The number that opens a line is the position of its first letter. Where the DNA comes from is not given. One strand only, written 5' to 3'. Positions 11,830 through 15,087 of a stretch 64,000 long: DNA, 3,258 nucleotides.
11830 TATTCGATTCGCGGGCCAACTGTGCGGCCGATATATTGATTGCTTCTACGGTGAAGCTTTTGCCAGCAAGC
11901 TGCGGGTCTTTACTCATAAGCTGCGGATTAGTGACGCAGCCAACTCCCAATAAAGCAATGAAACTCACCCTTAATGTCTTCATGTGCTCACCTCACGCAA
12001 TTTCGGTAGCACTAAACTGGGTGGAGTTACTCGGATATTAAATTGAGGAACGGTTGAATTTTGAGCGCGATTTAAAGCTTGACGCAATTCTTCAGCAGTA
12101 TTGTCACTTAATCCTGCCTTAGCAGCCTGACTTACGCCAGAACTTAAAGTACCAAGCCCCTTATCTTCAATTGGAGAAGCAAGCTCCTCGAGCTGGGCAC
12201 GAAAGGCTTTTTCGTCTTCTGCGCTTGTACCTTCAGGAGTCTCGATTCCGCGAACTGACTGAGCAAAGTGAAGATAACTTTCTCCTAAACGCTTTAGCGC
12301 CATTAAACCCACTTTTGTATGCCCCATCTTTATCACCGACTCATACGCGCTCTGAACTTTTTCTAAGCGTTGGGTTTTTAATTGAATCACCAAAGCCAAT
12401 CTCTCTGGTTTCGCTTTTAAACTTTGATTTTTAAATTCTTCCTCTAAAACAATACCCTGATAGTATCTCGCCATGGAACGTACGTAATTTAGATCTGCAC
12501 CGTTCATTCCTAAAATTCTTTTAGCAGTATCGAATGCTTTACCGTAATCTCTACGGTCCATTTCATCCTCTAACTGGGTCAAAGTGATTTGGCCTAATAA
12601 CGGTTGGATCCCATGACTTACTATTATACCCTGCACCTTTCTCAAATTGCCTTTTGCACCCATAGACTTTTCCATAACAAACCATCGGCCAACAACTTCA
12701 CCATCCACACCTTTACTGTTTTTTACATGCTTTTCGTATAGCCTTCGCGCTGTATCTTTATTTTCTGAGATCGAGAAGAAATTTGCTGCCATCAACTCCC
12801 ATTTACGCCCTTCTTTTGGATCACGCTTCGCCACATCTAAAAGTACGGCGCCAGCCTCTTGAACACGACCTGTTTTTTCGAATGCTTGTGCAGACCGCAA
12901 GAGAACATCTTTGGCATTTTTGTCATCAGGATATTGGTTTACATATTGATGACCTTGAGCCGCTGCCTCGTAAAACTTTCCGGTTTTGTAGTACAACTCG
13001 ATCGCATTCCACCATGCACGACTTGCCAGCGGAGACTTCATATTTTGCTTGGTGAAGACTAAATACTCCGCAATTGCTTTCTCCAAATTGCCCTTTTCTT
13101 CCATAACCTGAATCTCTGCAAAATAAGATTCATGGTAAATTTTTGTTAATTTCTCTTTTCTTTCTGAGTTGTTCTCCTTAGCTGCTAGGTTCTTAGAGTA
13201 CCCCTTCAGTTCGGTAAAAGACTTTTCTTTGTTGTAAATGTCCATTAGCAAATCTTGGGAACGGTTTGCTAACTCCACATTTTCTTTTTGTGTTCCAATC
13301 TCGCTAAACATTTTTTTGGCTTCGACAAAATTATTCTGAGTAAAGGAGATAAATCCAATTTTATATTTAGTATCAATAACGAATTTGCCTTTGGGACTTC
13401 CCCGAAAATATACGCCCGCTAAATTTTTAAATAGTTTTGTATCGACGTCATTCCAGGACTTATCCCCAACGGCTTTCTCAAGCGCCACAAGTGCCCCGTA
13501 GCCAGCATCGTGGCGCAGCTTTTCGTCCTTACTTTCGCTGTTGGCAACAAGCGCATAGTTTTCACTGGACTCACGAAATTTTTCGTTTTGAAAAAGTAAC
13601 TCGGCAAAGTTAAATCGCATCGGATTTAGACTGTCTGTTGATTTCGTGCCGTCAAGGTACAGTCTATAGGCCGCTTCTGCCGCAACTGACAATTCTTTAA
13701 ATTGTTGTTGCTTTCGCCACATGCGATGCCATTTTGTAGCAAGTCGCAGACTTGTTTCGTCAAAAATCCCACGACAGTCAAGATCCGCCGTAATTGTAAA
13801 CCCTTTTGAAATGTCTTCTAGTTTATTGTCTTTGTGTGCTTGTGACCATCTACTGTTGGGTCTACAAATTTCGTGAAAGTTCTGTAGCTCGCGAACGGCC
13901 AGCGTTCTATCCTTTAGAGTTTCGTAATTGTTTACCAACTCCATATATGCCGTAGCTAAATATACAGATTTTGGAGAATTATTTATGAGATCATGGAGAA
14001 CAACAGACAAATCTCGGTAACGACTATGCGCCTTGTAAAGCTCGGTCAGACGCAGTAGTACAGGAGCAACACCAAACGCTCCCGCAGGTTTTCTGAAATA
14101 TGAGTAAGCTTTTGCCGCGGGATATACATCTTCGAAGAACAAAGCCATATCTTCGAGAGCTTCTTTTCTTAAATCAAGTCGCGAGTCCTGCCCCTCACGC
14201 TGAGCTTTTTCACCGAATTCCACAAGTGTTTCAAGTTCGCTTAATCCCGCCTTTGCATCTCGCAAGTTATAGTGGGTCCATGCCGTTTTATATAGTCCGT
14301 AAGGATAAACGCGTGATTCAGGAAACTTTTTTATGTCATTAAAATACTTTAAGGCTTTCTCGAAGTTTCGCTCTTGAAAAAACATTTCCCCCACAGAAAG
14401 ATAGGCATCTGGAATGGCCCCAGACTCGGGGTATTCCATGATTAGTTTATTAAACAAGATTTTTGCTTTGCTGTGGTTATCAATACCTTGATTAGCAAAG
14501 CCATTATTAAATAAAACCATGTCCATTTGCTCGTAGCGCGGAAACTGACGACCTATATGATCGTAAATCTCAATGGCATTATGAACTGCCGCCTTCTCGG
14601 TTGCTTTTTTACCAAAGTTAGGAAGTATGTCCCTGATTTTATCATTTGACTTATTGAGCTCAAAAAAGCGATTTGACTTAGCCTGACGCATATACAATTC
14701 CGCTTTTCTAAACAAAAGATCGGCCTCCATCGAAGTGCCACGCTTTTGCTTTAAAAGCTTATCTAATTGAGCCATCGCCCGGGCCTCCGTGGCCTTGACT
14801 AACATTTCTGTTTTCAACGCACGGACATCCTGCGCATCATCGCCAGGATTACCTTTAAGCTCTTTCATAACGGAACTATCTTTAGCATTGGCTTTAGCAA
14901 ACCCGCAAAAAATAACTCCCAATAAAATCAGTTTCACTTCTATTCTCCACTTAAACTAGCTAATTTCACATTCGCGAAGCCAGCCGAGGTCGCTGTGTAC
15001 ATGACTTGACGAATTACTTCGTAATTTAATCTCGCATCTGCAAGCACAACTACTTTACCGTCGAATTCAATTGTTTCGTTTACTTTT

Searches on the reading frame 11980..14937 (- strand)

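Call 69: search_protein_families(library=pfam, proteins=[window:11980-14937:-], max_evalue=0.001)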
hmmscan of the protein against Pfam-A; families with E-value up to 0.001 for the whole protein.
window:11980-14937:- (985 aa): 7 families
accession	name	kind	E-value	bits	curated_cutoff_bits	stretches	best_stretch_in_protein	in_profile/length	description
PF13428.12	TPR_14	-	4e-10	39.8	23.5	0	678-717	3-42/44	Tetratricopeptide repeat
PF13174.12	TPR_6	-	2.2e-09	37.8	26.3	0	677-708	1-32/33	Tetratricopeptide repeat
PF13432.12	TPR_16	-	8.6e-09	36.1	32.7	0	614-672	9-64/65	Tetratricopeptide repeat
PF14559.12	TPR_19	-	7.3e-07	29.9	25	0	672-717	21-66/68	Tetratricopeptide repeat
PF07719.23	TPR_2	-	5.2e-06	26.6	27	0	177-200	2-25/34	Tetratricopeptide repeat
PF13525.12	YfiO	-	7.1e-05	23.1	25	0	606-708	9-104/203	Outer membrane lipoprotein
PF06920.19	DHR-2_Lobe_A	-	0.0002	22.2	26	0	530-585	91-146/154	DHR-2, Lobe A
